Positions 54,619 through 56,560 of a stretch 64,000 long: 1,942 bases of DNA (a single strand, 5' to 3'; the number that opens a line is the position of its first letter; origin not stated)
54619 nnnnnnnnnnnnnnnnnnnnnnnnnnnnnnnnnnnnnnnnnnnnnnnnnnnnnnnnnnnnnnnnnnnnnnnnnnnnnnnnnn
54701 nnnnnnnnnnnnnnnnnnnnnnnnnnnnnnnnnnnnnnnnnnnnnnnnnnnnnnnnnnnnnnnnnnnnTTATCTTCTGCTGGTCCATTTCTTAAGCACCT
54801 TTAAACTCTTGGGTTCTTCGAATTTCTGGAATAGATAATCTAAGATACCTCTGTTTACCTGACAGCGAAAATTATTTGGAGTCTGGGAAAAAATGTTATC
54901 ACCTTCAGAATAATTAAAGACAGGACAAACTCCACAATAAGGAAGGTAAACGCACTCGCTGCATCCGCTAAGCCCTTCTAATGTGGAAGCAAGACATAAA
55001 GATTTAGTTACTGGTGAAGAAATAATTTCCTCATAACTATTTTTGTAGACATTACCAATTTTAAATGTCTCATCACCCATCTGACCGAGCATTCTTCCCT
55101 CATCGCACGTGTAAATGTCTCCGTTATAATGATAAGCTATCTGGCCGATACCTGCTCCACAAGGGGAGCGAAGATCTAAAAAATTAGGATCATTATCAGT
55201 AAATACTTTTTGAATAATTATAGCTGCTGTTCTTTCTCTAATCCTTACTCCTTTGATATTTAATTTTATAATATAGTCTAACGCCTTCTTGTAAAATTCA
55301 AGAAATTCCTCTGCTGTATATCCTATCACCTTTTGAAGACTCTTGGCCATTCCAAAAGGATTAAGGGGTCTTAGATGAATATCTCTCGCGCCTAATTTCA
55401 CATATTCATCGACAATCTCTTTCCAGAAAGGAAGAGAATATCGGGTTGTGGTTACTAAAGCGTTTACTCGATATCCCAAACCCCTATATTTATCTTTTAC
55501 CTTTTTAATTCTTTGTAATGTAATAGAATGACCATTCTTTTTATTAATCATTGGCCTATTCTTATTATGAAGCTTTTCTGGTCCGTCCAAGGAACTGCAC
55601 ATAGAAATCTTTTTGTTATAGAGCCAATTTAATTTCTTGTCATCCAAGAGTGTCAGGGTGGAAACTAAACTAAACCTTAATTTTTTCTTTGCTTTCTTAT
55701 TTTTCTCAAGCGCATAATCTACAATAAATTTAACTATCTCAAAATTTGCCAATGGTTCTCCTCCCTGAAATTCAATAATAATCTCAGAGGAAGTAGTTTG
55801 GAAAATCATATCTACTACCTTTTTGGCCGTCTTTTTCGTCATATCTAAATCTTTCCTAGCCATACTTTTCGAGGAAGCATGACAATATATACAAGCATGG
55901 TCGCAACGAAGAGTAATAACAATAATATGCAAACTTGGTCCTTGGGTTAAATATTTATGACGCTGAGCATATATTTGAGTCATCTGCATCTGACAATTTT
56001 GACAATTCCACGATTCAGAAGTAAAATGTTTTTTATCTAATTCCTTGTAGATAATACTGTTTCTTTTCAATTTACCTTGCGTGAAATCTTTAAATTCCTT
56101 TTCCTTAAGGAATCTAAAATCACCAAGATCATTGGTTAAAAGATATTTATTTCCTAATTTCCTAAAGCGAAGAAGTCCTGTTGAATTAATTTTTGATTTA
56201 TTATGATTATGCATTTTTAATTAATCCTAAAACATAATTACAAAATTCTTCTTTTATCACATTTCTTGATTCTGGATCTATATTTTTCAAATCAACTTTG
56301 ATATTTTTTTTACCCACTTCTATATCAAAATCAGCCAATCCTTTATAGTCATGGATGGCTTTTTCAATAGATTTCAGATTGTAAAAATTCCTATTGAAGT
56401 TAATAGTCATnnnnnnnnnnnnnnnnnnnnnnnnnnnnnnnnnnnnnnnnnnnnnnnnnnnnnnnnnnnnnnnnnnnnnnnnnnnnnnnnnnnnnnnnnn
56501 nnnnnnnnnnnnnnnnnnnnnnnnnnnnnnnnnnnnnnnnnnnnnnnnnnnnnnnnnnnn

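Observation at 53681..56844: Candidate canonical Hxs core: an HxsD-like protein with an LLNYVLR motif followed by two SPASM rSAMs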

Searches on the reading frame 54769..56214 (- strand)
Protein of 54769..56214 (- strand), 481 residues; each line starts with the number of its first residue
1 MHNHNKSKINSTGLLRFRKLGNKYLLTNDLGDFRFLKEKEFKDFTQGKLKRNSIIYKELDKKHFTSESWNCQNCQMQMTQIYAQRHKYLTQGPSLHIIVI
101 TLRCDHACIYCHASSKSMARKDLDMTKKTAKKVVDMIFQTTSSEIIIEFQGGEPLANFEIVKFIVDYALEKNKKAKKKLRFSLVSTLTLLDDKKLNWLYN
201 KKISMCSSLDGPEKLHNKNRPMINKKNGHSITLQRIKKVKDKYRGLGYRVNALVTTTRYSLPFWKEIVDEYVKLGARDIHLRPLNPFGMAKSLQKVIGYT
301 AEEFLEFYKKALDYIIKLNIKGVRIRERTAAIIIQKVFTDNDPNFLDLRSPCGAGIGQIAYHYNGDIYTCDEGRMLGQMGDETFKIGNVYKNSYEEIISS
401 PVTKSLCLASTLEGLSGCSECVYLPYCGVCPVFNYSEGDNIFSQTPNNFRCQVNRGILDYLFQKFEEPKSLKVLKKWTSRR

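Call 3: search_protein_families(library=ncbifam, proteins=[window:54769-56214:-], max_evalue=0.01)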
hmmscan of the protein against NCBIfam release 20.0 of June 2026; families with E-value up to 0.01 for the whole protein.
window:54769-56214:- (481 aa): 61 families (the best 25 are shown)
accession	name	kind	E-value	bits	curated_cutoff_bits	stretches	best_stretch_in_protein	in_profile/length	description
TIGR03978.1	rSAM_paired_1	equivalog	7.9e-161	535.9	370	1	15-478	4-466/466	His-Xaa-Ser system radical SAM maturase HxsB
NF047865.1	rSAM_PapB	equivalog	2.9e-38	131.9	340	1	98-437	7-323/330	PapB family radical SAM/SPASM ranthipeptide maturase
NF040492.1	not_ScfB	exception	7.8e-35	120.6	855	1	99-459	100-442/450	ScfB-related radical SAM/SPASM orphan maturase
TIGR03974.1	rSAM_six_Cys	equivalog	7.1e-33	114.1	425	1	98-455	101-439/451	thioether cross-link-forming SCIFF peptide maturase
TIGR04064.1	rSAM_nif11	equivalog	7.2e-33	114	518.7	1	98-405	82-384/459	nif11-like peptide radical SAM maturase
TIGR04068.1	rSAM_ocin_clost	equivalog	3.3e-31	108.7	500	1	55-457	49-445/462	Cys-rich peptide radical SAM maturase CcpM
TIGR03906.1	quino_hemo_SAM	equivalog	1.4e-28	99.8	453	1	97-430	97-414/467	quinohemoprotein amine dehydrogenase maturation protein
TIGR03942.1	sulfatase_rSAM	equivalog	5.3e-28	98.1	349.45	1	100-440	7-334/363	anaerobic sulfatase maturase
TIGR04163.1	rSAM_cobopep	equivalog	6.5e-22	77.9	375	1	98-433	68-390/428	peptide-modifying radical SAM enzyme CbpB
TIGR04115.1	rSAM_Cxxx_rpt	equivalog_domain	3.9e-20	72.6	350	1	99-437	7-332/359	radical SAM peptide maturase, CXXX-repeat target family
NF035951.1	rSAM_RumMC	equivalog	7.3e-20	71.1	720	1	97-239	115-259/510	RumMC family radical SAM sactipeptide maturase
TIGR04083.1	rSAM_pep_methan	hypoth_equivalog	2.8e-19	69.2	300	1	97-436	2-316/376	TIGR04083 family peptide-modifying radical SAM enzyme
NF038107.1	rSAM_NF038107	equivalog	1.4e-18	66.9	600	2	22-244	15-238/444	Cys-every-fifth radical SAM/SPASM peptide maturase CefB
NF041298.1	rSAM_mat_DynA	equivalog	1.2e-17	63.9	450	1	97-431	4-322/356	dynobactin maturation radical SAM/SPASM protein DynA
NF038170.1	lachnocin_rSAM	equivalog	2.1e-17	63.1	550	1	97-430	79-394/440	lachnocin radical SAM maturase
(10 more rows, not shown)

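Call 7: search_protein_families(library=pfam, proteins=[window:54769-56214:-], max_evalue=0.01)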
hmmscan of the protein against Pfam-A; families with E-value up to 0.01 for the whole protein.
window:54769-56214:- (481 aa): 3 families
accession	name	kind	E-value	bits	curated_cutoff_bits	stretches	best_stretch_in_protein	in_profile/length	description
PF04055.27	Radical_SAM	-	9.1e-12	45.9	29.5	1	98-242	1-139/166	Radical SAM superfamily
PF13353.11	Fer4_12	-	2.3e-08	34.9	22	1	91-191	2-99/137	4Fe-4S single cluster domain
PF13186.11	SPASM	-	8.1e-05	23.3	21.5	1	352-421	1-66/67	Iron-sulfur cluster-binding domain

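Call 13: find_encoding_contigs(protein=window:54769-56214:-, flank=10000, max_places=6)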
Protein window:54769-56214:- (481 aa): no gene with exactly this product is on record in the collection.

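Call 14: find_related_loci(query=window:54769-56214:-, collection=genome_contigs, flank=10000)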
Query window:54769-56214:- (481 aa) in genome_contigs; peptide patterns used: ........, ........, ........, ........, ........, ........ (x = any residue, [..] = any of these).
29 stretches matched a pattern; 5 encode a relative of the query (tblastn E <= 1e-3); 5 distinct loci.
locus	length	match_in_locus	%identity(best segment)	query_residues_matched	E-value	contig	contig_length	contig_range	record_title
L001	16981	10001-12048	75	5-480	0e+0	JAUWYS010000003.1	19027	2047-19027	MAG: bacterium isolate CSMAG_2716 CSMAG_2716_k141_934953_length_19027_cov_5.0000, whole genome shotgun sequence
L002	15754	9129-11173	76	9-480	0e+0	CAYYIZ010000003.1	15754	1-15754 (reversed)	MAG TPA_asm: uncultured Candidatus Saccharibacteria bacterium isolate binchicken_co34_538 genome assembly, contig: NODE_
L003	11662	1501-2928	73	5-480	0e+0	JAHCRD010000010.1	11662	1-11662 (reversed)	MAG: Patescibacteria group bacterium isolate CR_Bin_021 NODE_10_length_11662_cov_5.750626, whole genome shotgun sequence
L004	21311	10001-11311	34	16-464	2e-82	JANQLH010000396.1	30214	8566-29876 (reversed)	MAG: SAR324 cluster bacterium isolate PL25a_bin.53 k99_2465224, whole genome shotgun sequence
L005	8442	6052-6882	22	97-384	1e-6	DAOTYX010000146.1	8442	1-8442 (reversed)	MAG TPA_asm: Anaerolineae bacterium isolate H33_443 k95_135697, whole genome shotgun sequence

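Call 19: search_dna_similar(query=window:54769-56214:-, collection=plasmids, mode=protein, max_rows=12)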
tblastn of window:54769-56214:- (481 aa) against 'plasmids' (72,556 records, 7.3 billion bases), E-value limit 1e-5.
Records with a match: 541; places in all: 555; records where one place covers at least 80% of the query: 396.
Best place of each record, by identity: <60% 541.
By first word of the organism name: Klebsiella 318; Bacillus 37; Rhizobium 33; Agrobacterium 26; Leisingera 14; Sinorhizobium 11; Clostridium 11; Paracoccus 10; Mesorhizobium 5; Escherichia 5; and 46 more.
By predicted mobility (MOB-suite, as given by PLSDB): conjugative 358; non-mobilizable 167; mobilizable 16.
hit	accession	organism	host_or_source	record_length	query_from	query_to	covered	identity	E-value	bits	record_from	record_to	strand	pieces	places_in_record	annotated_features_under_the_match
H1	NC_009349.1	Aeromonas salmonicida subsp. salmonicida A449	-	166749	17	480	96%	40.2%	7e-106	353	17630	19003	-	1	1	hxsB: His-Xaa-Ser system radical SAM maturase HxsB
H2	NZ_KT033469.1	Aeromonas salmonicida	-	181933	17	480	96%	40.2%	7e-106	353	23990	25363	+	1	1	hxsB: His-Xaa-Ser system radical SAM maturase HxsB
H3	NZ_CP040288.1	Nostoc sp. C057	Phaeoceros,pure culture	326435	4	480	99%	36.5%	2e-92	314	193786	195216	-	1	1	hxsB: His-Xaa-Ser system radical SAM maturase HxsB | hxsC: His-Xaa-Ser system radical SAM maturase HxsC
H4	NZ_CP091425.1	Methylobacter sp. YRD-M1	isolate,wetland soil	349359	16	478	96%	37.5%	2e-96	325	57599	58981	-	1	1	hxsB: His-Xaa-Ser system radical SAM maturase HxsB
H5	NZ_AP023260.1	Mesorhizobium sp. L-2-11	Lotus japonicus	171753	15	478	96%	37.1%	4e-94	319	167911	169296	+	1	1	hxsB: His-Xaa-Ser system radical SAM maturase HxsB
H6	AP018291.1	Calothrix sp. NIES-4105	-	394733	14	477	96%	36.7%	2e-96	326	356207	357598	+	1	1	radical SAM domain-containing protein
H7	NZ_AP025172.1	Cupriavidus sp. P-10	-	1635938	15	480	97%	36.2%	4e-95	322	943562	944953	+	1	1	none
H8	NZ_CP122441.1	Mesorhizobium sp. WSM4875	Cicer arietinum kabuli,cell culture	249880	15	466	94%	37.1%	7e-88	301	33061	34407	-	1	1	hxsB: His-Xaa-Ser system radical SAM maturase HxsB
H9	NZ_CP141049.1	Microvirga lotononidis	-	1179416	15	477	96%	36.2%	9e-96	323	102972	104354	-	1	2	none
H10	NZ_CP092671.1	Leptospira interrogans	Homo sapiens,blood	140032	4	479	99%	35.2%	2e-82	285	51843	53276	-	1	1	hxsB: His-Xaa-Ser system radical SAM maturase HxsB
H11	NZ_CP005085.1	Sphingobium sp. TKS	-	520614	16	479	96%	35.8%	8e-90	306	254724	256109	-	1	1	hxsB: His-Xaa-Ser system radical SAM maturase HxsB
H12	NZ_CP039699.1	Novosphingobium sp. EMRT-2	cell,freshwater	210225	16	480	97%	35.6%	8e-89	304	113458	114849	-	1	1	hxsB: His-Xaa-Ser system radical SAM maturase HxsB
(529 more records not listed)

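Call 20: get_annotated_region(hit=H1, flank=4000)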
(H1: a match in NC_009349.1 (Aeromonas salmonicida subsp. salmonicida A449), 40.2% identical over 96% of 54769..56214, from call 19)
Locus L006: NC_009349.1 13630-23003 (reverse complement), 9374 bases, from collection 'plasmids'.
description: Aeromonas salmonicida subsp. salmonicida A449 plasmid 4, complete sequence
organism: Aeromonas salmonicida subsp. salmonicida A449 (NCBI taxid 382245)
taxonomy: Bacteria; Pseudomonadota; Gammaproteobacteria; Aeromonadales; Aeromonadaceae; Aeromonas; Aeromonas salmonicida; Aeromonas salmonicida subsp. salmonicida A449
host: -; source: -; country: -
typing (MOB-suite, as given by PLSDB): conjugative; replicon rep_cluster_71; relaxase MOBH,MOBH; mating-pair formation MPF_F
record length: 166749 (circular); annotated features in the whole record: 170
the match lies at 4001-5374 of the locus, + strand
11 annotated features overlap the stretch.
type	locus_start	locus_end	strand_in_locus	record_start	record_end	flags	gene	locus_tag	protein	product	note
CDS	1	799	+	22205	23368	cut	-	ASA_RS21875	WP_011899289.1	KorB domain-containing protein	-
CDS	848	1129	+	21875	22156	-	-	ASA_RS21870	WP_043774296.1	helix-turn-helix domain-containing protein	-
CDS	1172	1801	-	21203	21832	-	-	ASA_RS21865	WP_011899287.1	type I restriction endonuclease subunit M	-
CDS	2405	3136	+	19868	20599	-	-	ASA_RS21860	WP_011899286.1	hypothetical protein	-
CDS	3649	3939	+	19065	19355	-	hxsD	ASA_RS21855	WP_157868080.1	His-Xaa-Ser system protein HxsD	-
CDS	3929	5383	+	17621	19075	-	hxsB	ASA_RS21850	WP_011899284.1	His-Xaa-Ser system radical SAM maturase HxsB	-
CDS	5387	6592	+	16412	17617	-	hxsC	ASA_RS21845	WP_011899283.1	His-Xaa-Ser system radical SAM maturase HxsC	-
CDS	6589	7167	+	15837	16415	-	hxsA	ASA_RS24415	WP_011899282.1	His-Xaa-Ser repeat protein HxsA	-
CDS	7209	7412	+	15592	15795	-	-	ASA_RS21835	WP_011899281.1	DUF5334 family protein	-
CDS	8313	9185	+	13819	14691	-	-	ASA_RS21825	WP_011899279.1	TnsA endonuclease N-terminal domain-containing protein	-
CDS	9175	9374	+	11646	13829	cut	-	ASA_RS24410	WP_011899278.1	hypothetical protein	-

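Call 40: search_protein_families(library=padloc, proteins=[window:54769-56214:-], max_evalue=0.001)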
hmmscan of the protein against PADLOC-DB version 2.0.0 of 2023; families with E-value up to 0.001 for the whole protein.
window:54769-56214:- (481 aa): 1 family
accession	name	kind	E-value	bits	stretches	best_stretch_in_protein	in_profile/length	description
PDLC02903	pVip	-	1.8e-08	32.2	1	100-259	6-150/257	Viperins not associated with kinases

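Call 48: list_cluster_members(proteins=[P0001, P0037, window:54769-56214:-, window:50206-50745:-, window:57227-57811:-])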
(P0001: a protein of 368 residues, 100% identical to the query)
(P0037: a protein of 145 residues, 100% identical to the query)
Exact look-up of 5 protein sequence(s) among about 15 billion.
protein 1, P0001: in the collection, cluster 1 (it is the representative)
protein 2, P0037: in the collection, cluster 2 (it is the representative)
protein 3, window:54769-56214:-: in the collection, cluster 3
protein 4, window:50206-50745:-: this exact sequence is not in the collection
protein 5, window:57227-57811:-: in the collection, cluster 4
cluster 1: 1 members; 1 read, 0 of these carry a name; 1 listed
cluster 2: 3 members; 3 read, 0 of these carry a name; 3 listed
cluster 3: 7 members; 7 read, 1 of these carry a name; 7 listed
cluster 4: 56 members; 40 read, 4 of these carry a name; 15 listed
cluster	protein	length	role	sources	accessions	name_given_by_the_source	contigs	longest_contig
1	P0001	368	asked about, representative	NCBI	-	-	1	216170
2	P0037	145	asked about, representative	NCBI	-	-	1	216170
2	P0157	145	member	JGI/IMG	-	-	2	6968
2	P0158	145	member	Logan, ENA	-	-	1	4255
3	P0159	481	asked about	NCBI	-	-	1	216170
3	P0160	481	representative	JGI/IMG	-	-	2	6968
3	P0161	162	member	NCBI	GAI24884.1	unnamed protein product, partial [marine sediment metagenome]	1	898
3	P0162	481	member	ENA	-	-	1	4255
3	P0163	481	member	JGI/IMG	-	-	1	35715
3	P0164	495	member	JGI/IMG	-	-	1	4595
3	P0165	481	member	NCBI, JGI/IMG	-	-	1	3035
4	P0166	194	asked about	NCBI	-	-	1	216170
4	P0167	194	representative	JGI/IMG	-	-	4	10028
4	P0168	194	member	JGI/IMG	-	ATP-dependent Clp protease protease subunit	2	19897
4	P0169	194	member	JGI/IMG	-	ATP-dependent Clp protease protease subunit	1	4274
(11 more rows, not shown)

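Call 59: get_annotated_region(hit=H3, flank=3000)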
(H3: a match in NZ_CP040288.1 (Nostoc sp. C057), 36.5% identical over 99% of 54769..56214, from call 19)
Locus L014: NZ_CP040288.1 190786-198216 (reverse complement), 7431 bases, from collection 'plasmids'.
description: Nostoc sp. C057 plasmid p057_G
organism: Nostoc sp. C057 (NCBI taxid 2576903)
taxonomy: Bacteria; Cyanobacteriota; Cyanophyceae; Nostocales; Nostocaceae; Nostoc; Nostoc sp. C057
host: -; source: Phaeoceros,pure culture; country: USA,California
typing (MOB-suite, as given by PLSDB): non-mobilizable
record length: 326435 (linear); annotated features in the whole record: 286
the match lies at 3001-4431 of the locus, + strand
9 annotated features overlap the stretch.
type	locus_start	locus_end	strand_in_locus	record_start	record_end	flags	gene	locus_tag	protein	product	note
CDS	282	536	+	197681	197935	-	-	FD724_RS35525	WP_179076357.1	hypothetical protein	-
CDS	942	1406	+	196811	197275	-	ybaK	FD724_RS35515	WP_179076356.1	Cys-tRNA(Pro) deacylase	GO:0043039 - tRNA aminoacylation [Evidence IEA]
CDS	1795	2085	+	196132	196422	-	hxsA2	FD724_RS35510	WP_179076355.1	His-Xaa-Ser repeat protein HxsA2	-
CDS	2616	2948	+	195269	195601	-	hxsD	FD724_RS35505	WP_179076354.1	His-Xaa-Ser system protein HxsD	-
CDS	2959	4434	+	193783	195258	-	hxsB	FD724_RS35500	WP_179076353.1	His-Xaa-Ser system radical SAM maturase HxsB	-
CDS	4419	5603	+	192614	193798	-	hxsC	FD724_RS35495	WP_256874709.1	His-Xaa-Ser system radical SAM maturase HxsC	-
CDS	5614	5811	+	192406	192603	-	-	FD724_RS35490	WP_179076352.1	hypothetical protein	-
CDS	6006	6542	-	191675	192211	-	-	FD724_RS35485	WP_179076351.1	thermonuclease family protein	-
CDS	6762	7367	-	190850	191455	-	-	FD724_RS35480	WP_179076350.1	YdcF family protein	-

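Call 60: get_annotated_region(hit=H10, flank=3000)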
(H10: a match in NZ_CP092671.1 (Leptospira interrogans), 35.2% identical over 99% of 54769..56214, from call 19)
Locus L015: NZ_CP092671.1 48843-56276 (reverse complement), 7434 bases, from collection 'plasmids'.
description: Leptospira interrogans strain FMAS_KG1 plasmid pLiSL34, complete sequence
organism: Leptospira interrogans (NCBI taxid 173)
taxonomy: Bacteria; Spirochaetota; Spirochaetia; Leptospirales; Leptospiraceae; Leptospira; Leptospira interrogans
host: -; source: Homo sapiens,blood; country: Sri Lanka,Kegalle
typing (MOB-suite, as given by PLSDB): non-mobilizable; replicon rep_cluster_216,rep_cluster_792
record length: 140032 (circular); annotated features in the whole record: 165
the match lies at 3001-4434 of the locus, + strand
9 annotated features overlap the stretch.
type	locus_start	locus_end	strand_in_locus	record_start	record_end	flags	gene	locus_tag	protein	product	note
CDS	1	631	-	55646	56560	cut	-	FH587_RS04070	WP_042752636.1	Rpn family recombination-promoting nuclease/putative transposase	-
CDS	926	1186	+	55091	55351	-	-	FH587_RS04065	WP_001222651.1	hypothetical protein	-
CDS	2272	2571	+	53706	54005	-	-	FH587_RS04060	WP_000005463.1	hypothetical protein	-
CDS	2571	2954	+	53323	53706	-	hxsD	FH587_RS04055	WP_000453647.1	His-Xaa-Ser system protein HxsD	-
CDS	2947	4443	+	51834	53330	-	hxsB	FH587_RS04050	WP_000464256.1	His-Xaa-Ser system radical SAM maturase HxsB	-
CDS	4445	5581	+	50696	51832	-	hxsC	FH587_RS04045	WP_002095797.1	His-Xaa-Ser system radical SAM maturase HxsC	-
CDS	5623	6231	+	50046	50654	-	-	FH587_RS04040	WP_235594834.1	mobilome CxxCx(11)CxxC protein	-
CDS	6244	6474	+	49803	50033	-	-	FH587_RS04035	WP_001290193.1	hypothetical protein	-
CDS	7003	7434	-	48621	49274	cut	-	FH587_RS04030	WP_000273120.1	hypothetical protein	-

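Call 61: get_annotated_region(hit=H4, flank=3000)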
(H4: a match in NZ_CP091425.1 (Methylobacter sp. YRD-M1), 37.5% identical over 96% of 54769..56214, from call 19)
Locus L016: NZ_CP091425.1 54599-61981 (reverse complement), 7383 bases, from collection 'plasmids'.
description: Methylobacter sp. YRD-M1 plasmid unnamed1, complete sequence
organism: Methylobacter sp. YRD-M1 (NCBI taxid 2911520)
taxonomy: Bacteria; Pseudomonadota; Gammaproteobacteria; Methylococcales; Methylococcaceae; Methylobacter; Methylobacter sp. YRD-M1
host: -; source: isolate,wetland soil; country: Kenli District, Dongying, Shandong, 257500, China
typing (MOB-suite, as given by PLSDB): non-mobilizable
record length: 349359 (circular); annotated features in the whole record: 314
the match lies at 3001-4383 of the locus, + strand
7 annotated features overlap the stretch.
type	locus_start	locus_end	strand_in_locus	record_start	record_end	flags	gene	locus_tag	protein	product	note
CDS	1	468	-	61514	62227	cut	-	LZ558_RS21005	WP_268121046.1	hypothetical protein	-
CDS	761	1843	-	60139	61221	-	-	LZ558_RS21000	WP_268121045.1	DUF3644 domain-containing protein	-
CDS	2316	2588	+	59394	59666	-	-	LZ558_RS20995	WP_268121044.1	hypothetical protein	-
CDS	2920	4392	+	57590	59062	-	hxsB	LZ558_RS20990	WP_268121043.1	His-Xaa-Ser system radical SAM maturase HxsB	-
CDS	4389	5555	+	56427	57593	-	hxsC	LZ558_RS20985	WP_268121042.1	His-Xaa-Ser system radical SAM maturase HxsC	-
CDS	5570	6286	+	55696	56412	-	-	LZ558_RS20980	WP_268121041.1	thermonuclease family protein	-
CDS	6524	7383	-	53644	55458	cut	-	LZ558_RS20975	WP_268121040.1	hypothetical protein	-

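Call 62: get_annotated_region(hit=H11, flank=3000)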
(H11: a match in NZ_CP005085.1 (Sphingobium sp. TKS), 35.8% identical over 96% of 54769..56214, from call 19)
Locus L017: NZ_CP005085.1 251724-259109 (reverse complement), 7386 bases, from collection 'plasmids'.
description: Sphingobium sp. TKS plasmid pTK1, complete sequence
organism: Sphingobium sp. TKS (NCBI taxid 1315974)
taxonomy: Bacteria; Pseudomonadota; Alphaproteobacteria; Sphingomonadales; Sphingomonadaceae; Sphingobium; Sphingobium sp. TKS
host: -; source: -; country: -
typing (MOB-suite, as given by PLSDB): conjugative; replicon rep_cluster_647; relaxase MOBP,MOBP,MOBQ; mating-pair formation MPF_T
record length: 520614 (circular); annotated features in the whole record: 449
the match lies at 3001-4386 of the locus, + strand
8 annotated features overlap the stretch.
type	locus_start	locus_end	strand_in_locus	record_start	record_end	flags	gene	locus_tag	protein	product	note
CDS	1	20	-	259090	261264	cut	-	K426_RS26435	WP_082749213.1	TonB-dependent siderophore receptor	GO:0015891 - siderophore transport [Evidence IEA]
CDS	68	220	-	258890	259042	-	-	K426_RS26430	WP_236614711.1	hypothetical protein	-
CDS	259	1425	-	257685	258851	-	-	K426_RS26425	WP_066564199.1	PepSY-associated TM helix domain-containing protein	-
CDS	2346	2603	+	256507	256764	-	-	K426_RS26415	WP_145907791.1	hypothetical protein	-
CDS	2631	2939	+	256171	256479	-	-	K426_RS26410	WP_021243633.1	hypothetical protein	-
CDS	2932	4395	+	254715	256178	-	hxsB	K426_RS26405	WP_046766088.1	His-Xaa-Ser system radical SAM maturase HxsB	-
CDS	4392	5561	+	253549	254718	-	hxsC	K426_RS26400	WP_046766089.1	His-Xaa-Ser system radical SAM maturase HxsC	-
CDS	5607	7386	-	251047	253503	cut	-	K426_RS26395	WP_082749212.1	S8 family peptidase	-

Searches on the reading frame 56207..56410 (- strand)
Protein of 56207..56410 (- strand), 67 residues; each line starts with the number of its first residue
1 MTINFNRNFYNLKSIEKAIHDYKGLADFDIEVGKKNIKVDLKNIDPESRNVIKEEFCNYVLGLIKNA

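Call 3: search_protein_families(library=ncbifam, proteins=[window:56207-56410:-], max_evalue=0.01)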
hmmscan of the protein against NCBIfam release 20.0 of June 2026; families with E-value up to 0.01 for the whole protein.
window:56207-56410:- (67 aa): 1 family
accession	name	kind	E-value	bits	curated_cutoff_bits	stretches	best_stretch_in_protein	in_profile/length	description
NF038315.1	HxsD_rel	equivalog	1.1e-19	70.3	41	1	3-65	1-62/62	HxsD-like protein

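Call 7: search_protein_families(library=pfam, proteins=[window:56207-56410:-], max_evalue=0.01)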
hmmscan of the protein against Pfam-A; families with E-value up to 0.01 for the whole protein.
window:56207-56410:- (67 aa): 0 families

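Call 40: search_protein_families(library=padloc, proteins=[window:56207-56410:-], max_evalue=0.001)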
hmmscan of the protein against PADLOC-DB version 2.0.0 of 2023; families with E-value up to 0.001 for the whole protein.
window:56207-56410:- (67 aa): 0 families
